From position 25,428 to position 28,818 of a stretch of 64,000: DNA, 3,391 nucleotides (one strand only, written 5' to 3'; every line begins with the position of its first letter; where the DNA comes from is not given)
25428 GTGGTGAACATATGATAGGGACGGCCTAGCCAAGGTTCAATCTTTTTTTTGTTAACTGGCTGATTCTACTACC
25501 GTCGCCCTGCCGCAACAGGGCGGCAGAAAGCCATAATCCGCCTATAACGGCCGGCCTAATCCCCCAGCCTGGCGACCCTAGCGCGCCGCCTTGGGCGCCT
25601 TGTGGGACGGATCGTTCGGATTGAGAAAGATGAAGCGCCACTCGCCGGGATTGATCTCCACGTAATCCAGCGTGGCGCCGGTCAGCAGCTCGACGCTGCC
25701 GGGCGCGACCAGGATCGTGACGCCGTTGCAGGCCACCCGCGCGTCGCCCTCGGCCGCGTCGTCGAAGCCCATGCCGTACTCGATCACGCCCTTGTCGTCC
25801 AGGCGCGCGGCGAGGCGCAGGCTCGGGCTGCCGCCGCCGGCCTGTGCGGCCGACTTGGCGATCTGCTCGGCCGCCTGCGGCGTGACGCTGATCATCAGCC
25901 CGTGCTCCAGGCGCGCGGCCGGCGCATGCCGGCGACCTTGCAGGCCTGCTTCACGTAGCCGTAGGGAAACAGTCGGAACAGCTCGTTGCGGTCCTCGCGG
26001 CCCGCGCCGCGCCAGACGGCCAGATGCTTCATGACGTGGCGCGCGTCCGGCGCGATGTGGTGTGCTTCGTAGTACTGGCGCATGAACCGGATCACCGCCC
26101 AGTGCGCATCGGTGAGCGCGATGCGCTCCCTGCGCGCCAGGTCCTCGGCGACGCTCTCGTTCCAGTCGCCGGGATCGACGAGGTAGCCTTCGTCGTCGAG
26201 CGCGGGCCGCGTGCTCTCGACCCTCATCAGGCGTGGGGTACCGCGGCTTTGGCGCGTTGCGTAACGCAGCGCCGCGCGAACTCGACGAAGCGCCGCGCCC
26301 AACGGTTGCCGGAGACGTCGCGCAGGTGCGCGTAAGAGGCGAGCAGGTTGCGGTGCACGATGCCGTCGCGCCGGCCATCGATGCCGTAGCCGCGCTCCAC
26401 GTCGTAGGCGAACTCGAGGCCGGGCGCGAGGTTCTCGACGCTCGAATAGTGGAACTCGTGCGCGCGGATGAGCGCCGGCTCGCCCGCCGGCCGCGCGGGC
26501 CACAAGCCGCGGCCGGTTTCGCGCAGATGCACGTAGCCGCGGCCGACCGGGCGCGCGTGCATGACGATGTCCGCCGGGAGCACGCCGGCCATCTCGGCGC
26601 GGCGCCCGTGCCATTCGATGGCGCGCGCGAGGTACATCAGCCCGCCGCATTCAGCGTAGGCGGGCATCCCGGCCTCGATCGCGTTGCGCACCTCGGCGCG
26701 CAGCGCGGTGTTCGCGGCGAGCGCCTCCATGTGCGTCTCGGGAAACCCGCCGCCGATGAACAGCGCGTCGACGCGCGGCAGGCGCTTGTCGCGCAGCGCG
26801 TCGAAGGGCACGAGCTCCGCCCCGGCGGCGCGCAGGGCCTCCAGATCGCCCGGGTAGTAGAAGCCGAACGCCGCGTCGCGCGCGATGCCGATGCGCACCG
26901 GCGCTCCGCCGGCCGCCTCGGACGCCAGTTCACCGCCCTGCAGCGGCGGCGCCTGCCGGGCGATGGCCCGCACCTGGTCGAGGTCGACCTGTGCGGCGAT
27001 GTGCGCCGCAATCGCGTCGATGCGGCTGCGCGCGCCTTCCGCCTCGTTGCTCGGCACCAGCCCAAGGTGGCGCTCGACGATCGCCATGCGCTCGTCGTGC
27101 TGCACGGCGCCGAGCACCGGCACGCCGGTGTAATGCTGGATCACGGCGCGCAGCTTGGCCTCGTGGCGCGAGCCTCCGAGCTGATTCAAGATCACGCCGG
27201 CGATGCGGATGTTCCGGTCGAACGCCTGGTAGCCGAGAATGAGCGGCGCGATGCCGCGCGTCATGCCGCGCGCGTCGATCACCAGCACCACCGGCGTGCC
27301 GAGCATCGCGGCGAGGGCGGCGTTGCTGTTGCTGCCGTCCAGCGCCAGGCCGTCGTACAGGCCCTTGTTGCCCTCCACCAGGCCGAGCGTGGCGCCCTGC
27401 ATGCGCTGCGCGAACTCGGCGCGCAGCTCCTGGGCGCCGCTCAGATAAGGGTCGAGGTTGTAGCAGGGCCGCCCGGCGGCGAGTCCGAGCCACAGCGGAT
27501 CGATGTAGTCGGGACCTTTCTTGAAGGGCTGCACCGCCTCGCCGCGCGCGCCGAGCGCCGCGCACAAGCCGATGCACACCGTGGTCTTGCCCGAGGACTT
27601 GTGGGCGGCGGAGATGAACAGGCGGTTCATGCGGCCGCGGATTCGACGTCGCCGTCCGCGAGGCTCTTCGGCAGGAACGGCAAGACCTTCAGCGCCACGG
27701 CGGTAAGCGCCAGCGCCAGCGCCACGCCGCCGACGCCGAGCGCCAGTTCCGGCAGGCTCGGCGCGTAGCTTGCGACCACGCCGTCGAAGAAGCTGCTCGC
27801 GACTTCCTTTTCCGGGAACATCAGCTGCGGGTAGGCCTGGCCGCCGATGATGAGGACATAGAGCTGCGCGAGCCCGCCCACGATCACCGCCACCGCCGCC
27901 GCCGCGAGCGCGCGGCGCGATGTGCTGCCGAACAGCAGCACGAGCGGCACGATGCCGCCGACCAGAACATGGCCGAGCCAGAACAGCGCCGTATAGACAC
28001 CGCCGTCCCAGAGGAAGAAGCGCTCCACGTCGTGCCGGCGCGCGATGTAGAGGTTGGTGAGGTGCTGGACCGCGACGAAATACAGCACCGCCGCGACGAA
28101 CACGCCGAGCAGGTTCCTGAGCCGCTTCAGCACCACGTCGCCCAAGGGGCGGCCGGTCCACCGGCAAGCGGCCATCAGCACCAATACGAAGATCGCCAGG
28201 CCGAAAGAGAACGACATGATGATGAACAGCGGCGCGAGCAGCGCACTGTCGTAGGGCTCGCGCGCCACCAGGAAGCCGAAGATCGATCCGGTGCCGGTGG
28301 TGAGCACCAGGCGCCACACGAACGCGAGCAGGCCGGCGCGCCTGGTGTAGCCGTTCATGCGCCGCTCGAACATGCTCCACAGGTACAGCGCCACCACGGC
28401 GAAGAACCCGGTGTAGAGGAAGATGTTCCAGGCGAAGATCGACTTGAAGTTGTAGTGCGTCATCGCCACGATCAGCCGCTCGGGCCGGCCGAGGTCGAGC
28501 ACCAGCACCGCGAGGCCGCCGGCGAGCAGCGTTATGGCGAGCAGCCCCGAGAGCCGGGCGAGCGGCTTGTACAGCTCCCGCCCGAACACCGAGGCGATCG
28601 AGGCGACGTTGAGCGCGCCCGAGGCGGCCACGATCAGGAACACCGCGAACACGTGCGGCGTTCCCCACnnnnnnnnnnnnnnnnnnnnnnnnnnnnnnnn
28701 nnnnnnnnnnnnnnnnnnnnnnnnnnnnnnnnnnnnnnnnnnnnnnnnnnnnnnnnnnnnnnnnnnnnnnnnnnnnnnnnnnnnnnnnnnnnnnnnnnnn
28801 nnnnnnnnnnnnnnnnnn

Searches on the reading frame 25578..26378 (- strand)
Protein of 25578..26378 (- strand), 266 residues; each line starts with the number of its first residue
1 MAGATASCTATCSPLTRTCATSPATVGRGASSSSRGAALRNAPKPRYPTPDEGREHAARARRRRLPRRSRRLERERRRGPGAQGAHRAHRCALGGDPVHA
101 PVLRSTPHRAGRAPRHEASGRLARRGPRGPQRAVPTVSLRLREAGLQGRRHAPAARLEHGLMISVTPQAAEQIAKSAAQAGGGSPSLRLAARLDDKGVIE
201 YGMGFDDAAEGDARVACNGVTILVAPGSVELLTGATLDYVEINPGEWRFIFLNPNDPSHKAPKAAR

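Call 39: search_protein_families(library=pfam, proteins=[window:25578-26378:-], max_evalue=0.001)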
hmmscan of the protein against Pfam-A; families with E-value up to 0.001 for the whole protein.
window:25578-26378:- (266 aa): 1 family
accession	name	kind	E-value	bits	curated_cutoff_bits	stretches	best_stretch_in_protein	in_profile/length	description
PF01521.26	Fe-S_biosyn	-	5.5e-05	23.8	26.3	1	163-241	3-88/110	Iron-sulphur cluster biosynthesis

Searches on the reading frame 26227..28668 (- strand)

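Call 39: search_protein_families(library=pfam, proteins=[window:26227-28668:-], max_evalue=0.001)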
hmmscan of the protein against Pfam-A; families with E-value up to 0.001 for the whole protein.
window:26227-28668:- (813 aa): 3 families
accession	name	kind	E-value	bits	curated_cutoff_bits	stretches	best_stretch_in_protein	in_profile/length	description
PF07685.20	GATase_3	-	5.9e-35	121.1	27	1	592-782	1-189/196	CobB/CobQ-like glutamine amidotransferase domain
PF13500.12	AAA_26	-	1.7e-17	64.4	27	1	430-526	103-192/198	AAA domain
PF01656.29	CbiA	-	1.4e-13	51.3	25.4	1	359-533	10-121/125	CobQ/CobB/MinD/ParA nucleotide binding domain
